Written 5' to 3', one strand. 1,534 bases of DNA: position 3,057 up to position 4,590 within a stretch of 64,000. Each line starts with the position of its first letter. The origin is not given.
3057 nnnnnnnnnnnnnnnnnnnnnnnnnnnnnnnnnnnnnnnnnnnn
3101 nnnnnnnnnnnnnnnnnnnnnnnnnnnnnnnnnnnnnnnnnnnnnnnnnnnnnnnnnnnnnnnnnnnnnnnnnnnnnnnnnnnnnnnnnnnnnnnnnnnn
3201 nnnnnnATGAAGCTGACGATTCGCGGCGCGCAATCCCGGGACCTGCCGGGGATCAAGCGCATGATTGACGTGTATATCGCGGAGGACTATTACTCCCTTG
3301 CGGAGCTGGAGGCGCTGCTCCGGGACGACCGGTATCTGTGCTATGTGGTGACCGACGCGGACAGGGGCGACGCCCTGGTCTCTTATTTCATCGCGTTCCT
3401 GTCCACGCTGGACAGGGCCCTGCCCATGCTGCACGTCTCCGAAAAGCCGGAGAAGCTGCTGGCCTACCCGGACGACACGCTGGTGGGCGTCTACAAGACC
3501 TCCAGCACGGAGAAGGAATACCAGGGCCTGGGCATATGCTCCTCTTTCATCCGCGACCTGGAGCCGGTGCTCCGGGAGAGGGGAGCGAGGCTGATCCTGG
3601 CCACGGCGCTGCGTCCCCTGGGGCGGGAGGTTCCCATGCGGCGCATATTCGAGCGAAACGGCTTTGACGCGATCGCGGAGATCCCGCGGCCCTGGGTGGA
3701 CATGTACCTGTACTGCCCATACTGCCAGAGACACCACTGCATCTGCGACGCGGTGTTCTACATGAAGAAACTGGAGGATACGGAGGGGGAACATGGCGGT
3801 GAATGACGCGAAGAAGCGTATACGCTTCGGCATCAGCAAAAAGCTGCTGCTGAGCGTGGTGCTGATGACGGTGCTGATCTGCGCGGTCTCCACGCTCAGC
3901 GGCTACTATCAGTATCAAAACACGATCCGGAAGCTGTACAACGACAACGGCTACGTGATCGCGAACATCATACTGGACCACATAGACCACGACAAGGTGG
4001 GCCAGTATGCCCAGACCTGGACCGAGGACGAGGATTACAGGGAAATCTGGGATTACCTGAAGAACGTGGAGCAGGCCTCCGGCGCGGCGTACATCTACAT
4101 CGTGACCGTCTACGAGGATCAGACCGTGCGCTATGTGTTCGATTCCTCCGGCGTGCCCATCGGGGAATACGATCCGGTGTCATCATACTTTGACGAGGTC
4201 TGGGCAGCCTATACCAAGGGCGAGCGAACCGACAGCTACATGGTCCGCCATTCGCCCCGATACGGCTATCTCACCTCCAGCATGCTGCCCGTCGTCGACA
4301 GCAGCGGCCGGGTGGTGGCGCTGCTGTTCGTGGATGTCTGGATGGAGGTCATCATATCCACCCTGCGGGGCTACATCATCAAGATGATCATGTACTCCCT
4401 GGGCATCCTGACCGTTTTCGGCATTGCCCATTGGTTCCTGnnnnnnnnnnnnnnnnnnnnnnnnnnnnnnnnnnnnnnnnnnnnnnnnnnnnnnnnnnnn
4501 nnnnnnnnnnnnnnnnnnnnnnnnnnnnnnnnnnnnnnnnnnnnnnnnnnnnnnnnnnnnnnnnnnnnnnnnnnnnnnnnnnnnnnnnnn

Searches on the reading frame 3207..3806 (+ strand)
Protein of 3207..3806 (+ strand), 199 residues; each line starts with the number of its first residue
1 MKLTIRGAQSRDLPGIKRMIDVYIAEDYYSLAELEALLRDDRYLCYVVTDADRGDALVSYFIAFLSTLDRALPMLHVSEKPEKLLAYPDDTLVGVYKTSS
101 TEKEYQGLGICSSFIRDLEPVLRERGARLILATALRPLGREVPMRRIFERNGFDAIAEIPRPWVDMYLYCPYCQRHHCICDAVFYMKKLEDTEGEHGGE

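Call 3: search_protein_families(library=pfam, proteins=[window:3207-3806:+], max_evalue=0.01)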
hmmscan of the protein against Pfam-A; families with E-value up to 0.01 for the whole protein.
window:3207-3806:+ (199 aa): 0 families

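Call 4: search_protein_families(library=ncbifam, proteins=[window:3207-3806:+], max_evalue=0.01)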
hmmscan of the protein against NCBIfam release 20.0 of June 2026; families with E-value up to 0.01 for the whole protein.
window:3207-3806:+ (199 aa): 0 families

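Call 7: find_homologous_proteins(query=window:3207-3806:+)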
Query window:3207-3806:+ (199 aa): 98 proteins with E <= 0.001 among 747 candidates.
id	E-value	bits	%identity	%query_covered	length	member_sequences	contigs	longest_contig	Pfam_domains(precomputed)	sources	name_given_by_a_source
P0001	4.7e-127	440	98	100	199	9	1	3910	-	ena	-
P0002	2.7e-107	375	83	100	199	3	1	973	-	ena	-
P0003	2.4e-103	362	83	97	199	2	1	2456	-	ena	-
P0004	1.2e-95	337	76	100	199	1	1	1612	-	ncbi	-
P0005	5.1e-94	332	75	100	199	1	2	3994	-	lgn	-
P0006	1.6e-92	327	73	99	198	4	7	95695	-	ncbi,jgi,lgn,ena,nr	ncbi:MAG: hypothetical protein E7576_16715 [Ruminococcaceae bacterium]|jgi:GNAT superfamily N-acetyl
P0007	2.5e-92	326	75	97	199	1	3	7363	-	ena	-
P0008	1.5e-91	324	74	100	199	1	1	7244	-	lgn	-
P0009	6.2e-91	322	70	100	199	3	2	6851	-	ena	-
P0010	7.1e-91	322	75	97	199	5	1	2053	-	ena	-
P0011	9.2e-91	321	74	97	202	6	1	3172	-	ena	-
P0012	2.7e-90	320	74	97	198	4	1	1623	-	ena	-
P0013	6.9e-90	318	73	99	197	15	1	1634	-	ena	-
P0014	7.1e-90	318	73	98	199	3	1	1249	-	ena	-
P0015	1.4e-89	317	73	97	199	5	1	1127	-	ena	-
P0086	3.8e-65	238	58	97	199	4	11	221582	-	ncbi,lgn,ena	-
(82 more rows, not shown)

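Call 9: find_encoding_contigs(protein=P0086, flank=8000, max_places=3)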
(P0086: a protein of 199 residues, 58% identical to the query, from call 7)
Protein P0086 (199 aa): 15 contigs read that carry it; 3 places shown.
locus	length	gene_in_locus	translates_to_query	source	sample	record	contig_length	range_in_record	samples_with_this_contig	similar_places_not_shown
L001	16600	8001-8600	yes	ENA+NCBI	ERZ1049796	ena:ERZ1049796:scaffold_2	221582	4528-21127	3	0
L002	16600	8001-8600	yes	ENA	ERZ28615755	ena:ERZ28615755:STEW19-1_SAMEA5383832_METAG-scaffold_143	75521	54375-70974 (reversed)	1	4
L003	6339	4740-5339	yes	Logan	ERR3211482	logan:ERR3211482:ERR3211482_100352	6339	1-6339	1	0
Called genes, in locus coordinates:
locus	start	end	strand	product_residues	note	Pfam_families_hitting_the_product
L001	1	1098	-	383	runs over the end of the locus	PF01408:GFO_IDH_MocA, PF22725:GFO_IDH_MocA_C3, PF02894:GFO_IDH_MocA_C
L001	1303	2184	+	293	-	PF00165:HTH_AraC (weak), PF12833:HTH_18, PF00165:HTH_AraC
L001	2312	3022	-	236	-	PF00106:adh_short, PF13561:adh_short_C2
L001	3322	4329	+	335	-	PF01408:GFO_IDH_MocA (weak)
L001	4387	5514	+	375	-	PF11187:Mbeg1-like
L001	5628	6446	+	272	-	PF12801:Fer4_5 (faint), PF12837:Fer4_6 (faint), PF12838:Fer4_7 (faint), PF00037:Fer4 (faint), PF13237:Fer4_10 (weak), PF13187:Fer4_9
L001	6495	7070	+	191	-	PF02525:Flavodoxin_2, PF03358:FMN_red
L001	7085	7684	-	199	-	PF14196:ATC_hydrolase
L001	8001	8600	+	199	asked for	-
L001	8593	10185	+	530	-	PF07228:SpoIIE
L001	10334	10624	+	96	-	-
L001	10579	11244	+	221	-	-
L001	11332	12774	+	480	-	PF01842:ACT (faint), PF00753:Lactamase_B (weak)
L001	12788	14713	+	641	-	PF00009:GTP_EFTU, PF14492:EFG_III, PF03764:EFG_IV, PF00679:EFG_C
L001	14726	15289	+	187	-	PF01470:Peptidase_C15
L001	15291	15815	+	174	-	PF14512:TM1586_NiRdase (faint), PF00881:Nitroreductase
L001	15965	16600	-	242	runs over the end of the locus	PF13350:Y_phosphatase3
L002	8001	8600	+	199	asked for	-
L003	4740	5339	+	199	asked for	-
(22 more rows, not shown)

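Call 10: find_encoding_contigs(protein=P0006, flank=8000, max_places=3)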
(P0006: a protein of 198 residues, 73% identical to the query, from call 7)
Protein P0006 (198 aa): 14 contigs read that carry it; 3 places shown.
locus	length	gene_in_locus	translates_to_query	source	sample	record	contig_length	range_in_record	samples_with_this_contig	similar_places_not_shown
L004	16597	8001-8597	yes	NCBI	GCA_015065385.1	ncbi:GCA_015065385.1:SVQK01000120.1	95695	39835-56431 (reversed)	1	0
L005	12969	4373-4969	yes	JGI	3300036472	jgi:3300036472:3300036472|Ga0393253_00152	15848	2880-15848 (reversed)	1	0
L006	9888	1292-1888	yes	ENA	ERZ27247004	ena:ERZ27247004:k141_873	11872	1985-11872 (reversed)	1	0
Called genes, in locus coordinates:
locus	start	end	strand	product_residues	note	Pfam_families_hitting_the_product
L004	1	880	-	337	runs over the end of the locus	PF01208:URO-D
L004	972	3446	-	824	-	PF13287:Fn3_assoc, PF13290:CHB_HEX_C_1, PF08757:CotH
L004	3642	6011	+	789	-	-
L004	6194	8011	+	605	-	PF01554:MatE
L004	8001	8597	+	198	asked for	-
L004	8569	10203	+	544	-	PF07228:SpoIIE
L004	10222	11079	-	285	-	-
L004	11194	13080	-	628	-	PF00395:SLH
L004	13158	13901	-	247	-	PF14471:DUF4428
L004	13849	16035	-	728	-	PF00395:SLH (weak), PF07679:I-set (faint), PF13927:Ig_3 (faint), PF13573:SprB (faint)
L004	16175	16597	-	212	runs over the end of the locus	PF00072:Response_reg, PF00196:GerE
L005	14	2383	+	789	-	-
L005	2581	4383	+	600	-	PF01554:MatE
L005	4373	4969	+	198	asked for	-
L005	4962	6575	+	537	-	PF07228:SpoIIE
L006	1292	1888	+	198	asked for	-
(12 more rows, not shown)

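Call 15: search_solved_structures(query=A1, max_evalue=10, show_alignments=2)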
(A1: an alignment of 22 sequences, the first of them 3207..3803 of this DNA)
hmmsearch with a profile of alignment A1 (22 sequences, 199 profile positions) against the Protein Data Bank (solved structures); distinct sequences matched with E-value up to 10: 8.
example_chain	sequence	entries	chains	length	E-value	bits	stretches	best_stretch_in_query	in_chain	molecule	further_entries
7l1k_A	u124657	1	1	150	0.21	14.4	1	100-137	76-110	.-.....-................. 30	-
6gc1_A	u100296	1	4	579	0.26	14.1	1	34-100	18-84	NHL repeat-containing protein 2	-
2bsw_A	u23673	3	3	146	0.3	13.9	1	99-137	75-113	GLYPHOSATE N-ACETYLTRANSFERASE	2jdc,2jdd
3jvn_A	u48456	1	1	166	0.46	13.3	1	47-133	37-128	Acetyltransferase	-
5yge_A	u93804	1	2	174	0.52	13.1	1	5-26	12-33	Amino-acid acetyltransferase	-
5yo2_A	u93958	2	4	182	0.58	13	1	5-26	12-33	Amino-acid acetyltransferase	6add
5hmn_A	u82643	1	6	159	0.78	12.5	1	90-139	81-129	AAC3-I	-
2va8_A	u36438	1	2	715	1.3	11.8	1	57-159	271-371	SKI2-TYPE HELICASE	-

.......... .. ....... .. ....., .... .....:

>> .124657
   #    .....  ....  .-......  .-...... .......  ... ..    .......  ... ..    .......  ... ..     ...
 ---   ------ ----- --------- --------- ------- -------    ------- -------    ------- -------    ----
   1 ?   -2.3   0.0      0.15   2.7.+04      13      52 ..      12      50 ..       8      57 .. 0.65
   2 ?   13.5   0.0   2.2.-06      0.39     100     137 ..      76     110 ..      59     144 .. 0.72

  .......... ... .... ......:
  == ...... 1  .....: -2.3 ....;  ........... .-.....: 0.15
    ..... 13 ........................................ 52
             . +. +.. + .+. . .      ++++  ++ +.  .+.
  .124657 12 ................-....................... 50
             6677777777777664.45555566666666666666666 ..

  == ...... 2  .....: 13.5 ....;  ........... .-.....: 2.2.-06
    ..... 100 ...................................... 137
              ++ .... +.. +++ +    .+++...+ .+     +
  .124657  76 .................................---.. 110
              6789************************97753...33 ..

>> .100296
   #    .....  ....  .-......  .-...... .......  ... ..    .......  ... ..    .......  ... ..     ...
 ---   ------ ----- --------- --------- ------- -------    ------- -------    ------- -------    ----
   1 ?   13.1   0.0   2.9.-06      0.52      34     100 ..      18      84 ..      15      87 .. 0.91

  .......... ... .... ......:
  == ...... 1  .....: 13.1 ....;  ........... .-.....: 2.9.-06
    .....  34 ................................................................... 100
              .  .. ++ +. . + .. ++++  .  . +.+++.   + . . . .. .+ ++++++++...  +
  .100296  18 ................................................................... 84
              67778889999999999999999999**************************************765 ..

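Call 16: find_related_loci(query=A1, collection=genome_contigs, flank=10000)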
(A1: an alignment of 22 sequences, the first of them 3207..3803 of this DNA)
Query A1 (199 aa) in genome_contigs; peptide patterns used: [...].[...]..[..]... (x = any residue, [..] = any of these).
14 stretches matched a pattern; 9 encode a relative of the query (tblastn E <= 1e-3); 9 distinct loci.
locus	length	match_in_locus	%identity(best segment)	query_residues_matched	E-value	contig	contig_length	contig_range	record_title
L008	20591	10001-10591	73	1-197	9e-94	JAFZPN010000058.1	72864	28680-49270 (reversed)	MAG: Clostridia bacterium isolate RGIG7980 Water_buffalos_Rumen-1__c367779, whole genome shotgun sequence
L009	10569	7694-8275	69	1-194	6e-85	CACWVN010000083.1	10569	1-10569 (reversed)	MAG: uncultured Clostridiales bacterium isolate RUG10947 genome assembly, contig: RUG10947_asm_83, whole genome shotgun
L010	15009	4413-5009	63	1-199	2e-82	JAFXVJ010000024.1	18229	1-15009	MAG: Clostridia bacterium isolate RGIG6780 Sheep_Rumen-3__c562490, whole genome shotgun sequence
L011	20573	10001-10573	64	1-191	6e-82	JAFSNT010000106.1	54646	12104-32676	MAG: Clostridia bacterium isolate RGIG3310 Goat_Reticulum-5__c243197, whole genome shotgun sequence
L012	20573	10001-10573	63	1-191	2e-80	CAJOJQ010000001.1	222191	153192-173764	uncultured Christensenellaceae bacterium isolate Red_deer_4_mag_93 genome assembly, contig: scaffold_31, whole genome sh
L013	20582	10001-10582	58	1-194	2e-70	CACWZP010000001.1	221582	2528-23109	MAG: uncultured Clostridiales bacterium isolate RUG11065 genome assembly, contig: RUG11065_asm_1, whole genome shotgun s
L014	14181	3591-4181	54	1-199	4e-67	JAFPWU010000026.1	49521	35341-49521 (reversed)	MAG: Clostridia bacterium isolate RGIG1546 Goat_Abomasum-5__c611797, whole genome shotgun sequence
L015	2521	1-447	59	47-195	3e-54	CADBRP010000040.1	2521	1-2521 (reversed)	MAG: uncultured Clostridiales bacterium isolate RUG14238 genome assembly, contig: RUG14238_asm_40, whole genome shotgun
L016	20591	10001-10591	73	1-197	5e-97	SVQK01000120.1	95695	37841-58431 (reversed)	MAG: Oscillospiraceae bacterium isolate SIG615 k141_772155, whole genome shotgun sequence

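Call 24: predict_structure(alignment_id=A2)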
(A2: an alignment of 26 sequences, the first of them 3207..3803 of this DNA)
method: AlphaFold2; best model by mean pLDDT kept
length: 199 residues; sequences in the alignment: 26
mean_pLDDT: 90.1   pTM: 0.84
mean pLDDT of the five models: 90.1, 89.9, 89.9, 89.4, 89.4
residues with pLDDT >= 90: 140; 70-90: 50; 50-70: 1; < 50: 8
segments of 3 or more residues with pLDDT < 50: 192-199
pLDDT, mean of each block of 10 residues (from residue 1): 93 95 85 96 95 94 97 94 96 94 90 90 95 91 89 95 88 88 93 39
secondary structure, 60 per line:
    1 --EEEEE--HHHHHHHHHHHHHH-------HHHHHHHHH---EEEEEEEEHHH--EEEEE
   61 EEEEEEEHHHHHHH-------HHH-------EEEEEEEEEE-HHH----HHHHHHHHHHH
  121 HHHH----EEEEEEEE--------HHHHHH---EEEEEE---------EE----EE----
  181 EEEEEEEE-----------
elements in order: E3-7 H10-23 H31-39 E43-50 E56-67 H68-74 E92-101 H110-124 E129-136 H145-150 E154-159 E181-188

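Call 27: fold_search(model_id=the predicted structure, library=pdb)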
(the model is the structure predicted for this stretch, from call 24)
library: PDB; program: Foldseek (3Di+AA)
matches with E <= 10: 1340; with E <= 0.001: 726
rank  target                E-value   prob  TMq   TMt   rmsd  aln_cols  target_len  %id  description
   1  6k80                  6.0e-10  1.00  0.64  0.60   5.9       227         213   19  Crystal Structure of Drosophila melanogaster Dopamine N-Acetyltransferase in Complex with CoA and Tryptophol (released 2020-06-17)
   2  8wmb                  8.3e-10  1.00  0.62  0.59   6.1       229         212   16  Crystal Structure of Drosophila melanogaster D46A Dopamine N-Acetyltransferase in Complex with Acetyl-CoA (released 2024-10-02)
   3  5icv_A                1.1e-09  1.00  0.68  0.75   3.8       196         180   16  Crystal structure of human NatF (hNaa60) bound to a bisubstrate analogue (released 2016-06-22)
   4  2j8m_A                1.1e-09  1.00  0.62  0.72   4.7       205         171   18  Structure of P. aeruginosa acetyltransferase PA4866 (released 2007-02-06)
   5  1vhs_A                1.1e-09  1.00  0.59  0.69   5.0       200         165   14  Crystal structure of a putative phosphinothricin N-acetyltransferase (released 2003-12-30)
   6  5hgz                  1.2e-09  1.00  0.69  0.65   3.6       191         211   15  Crystal structure of human Naa60 in complex with acetyl-CoA (released 2016-09-14)
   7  9mto_A                1.2e-09  1.00  0.60  0.79   4.4       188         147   12  Crystal structure of acetyltransferase CBU0801 from Coxiella burnetii (released 2025-01-22)
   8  2j8n_A                1.2e-09  1.00  0.61  0.71   4.8       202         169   18  Structure of P. aeruginosa acetyltransferase PA4866 solved at room temperature (released 2007-02-06)
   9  7kwj_B                1.3e-09  1.00  0.56  0.65   4.8       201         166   16  Spermidine N-acetyltransferase SpeG K23-Q34 chimera from Vibrio cholerae and hSSAT (released 2020-12-16)
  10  6tgx_A                1.4e-09  1.00  0.67  0.76   3.9       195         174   13  Crystal structure of Arabidopsis thaliana NAA60 in complex with a bisubstrate analogue (released 2020-06-24)
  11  5isv_B                1.5e-09  1.00  0.62  0.78   3.8       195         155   14  Crystal structure of the ribosomal-protein-S18-alanine N-acetyltransferase from Escherichia coli (released 2016-04-13)
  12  1vhs_B                1.6e-09  1.00  0.62  0.76   4.4       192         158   16  Crystal structure of a putative phosphinothricin N-acetyltransferase (released 2003-12-30)
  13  1yvo_B                1.7e-09  1.00  0.63  0.72   4.6       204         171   18  hypothetical acetyltransferase from P.aeruginosa PA01 (released 2005-03-29)
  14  5gif                  1.7e-09  1.00  0.63  0.60   5.9       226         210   18  Crystal Structure of Drosophila melanogaster E47D Dopamine N-Acetyltransferase in Binary Complex with Acetyl-CoA (released 2017-07-05)
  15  5gii                  1.8e-09  1.00  0.63  0.60   5.9       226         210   18  Crystal Structure of Drosophila melanogaster E47N Dopamine N-Acetyltransferase in Ternary Complex with CoA and Acetyl-ph (released 2017-07-05)
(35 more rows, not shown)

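Call 30: search_protein_families(library=pfam, proteins=[window:3207-3803:+], max_evalue=10)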
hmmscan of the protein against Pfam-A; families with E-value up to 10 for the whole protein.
window:3207-3803:+ (199 aa): 1 family
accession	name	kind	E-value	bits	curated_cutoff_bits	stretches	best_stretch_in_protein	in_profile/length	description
PF00583.31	Acetyltransf_1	-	0.072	13.8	20.7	1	90-133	56-100/116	Acetyltransferase (GNAT) family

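Call 56: search_protein_families(library=padloc, proteins=[window:3207-3806:+], max_evalue=0.001)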
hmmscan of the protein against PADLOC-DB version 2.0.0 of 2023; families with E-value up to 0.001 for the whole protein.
window:3207-3806:+ (199 aa): 0 families

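Call 62: find_related_loci(query=A1, collection=metagenome_contigs, flank=7000)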
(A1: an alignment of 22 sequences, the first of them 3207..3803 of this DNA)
Query A1 (199 aa) in metagenome_contigs; peptide patterns used: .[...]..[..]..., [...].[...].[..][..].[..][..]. (x = any residue, [..] = any of these).
383 stretches matched a pattern; 18 encode a relative of the query (tblastn E <= 1e-3); 18 distinct loci.
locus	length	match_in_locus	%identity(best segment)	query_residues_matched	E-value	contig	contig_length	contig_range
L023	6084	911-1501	73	1-197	4e-94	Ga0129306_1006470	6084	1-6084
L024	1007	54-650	71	1-199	2e-99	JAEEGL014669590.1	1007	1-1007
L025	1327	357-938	68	1-194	1e-89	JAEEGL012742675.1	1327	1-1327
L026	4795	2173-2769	62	1-199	2e-82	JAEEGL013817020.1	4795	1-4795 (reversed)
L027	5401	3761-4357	62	1-199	7e-82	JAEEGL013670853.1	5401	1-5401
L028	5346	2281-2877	60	1-199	3e-79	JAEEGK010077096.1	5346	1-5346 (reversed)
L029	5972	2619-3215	60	1-199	4e-79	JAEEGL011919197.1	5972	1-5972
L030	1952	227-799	62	1-191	3e-82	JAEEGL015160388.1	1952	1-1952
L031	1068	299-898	61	1-199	8e-85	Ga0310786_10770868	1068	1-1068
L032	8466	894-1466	64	1-189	6e-77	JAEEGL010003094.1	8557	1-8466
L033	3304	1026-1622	56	1-199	1e-75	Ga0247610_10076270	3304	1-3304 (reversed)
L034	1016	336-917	58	1-194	6e-77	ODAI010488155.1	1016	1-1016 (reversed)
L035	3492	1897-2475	57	1-193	2e-68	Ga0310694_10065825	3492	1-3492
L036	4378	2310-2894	56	1-195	3e-62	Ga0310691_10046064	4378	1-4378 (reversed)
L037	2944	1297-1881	47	1-196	2e-59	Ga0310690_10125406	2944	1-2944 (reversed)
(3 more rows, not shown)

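Call 70: search_protein_families(library=pfam, proteins=[L004:3642-6008:+], max_evalue=0.01)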
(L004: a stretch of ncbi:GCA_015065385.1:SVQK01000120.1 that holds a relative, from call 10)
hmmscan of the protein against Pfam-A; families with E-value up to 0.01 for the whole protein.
L004:3642-6008:+ (789 aa): 2 families
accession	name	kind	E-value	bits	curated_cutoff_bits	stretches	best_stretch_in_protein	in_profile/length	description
PF13306.12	LRR_5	-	1.5e-111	367.9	27.7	6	605-734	3-124/127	BspA type Leucine rich repeat region (6 copies)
PF00207.28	A2M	-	0.0022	18.2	21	0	692-708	20-36/92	Alpha-2-macroglobulin family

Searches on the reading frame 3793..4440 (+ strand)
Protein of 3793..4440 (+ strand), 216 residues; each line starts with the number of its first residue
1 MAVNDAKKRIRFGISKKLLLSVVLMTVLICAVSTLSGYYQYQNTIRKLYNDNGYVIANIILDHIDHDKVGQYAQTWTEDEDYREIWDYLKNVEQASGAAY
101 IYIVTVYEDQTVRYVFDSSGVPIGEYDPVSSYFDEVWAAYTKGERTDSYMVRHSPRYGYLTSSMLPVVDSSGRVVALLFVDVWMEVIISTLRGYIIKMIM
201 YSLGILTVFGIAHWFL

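Call 30: search_protein_families(library=pfam, proteins=[window:3793-4440:+], max_evalue=10)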
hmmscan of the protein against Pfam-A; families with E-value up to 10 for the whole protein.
window:3793-4440:+ (216 aa): 2 families
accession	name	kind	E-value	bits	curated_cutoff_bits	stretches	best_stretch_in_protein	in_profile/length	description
PF17201.10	Cache_3-Cache_2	-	0.00092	19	27.7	1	165-210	165-210/299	Cache 3/Cache 2 fusion domain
PF12729.13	4HB_MCP_1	-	0.18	11.8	27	1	13-52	3-44/181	Four helix bundle sensory module for signal transduction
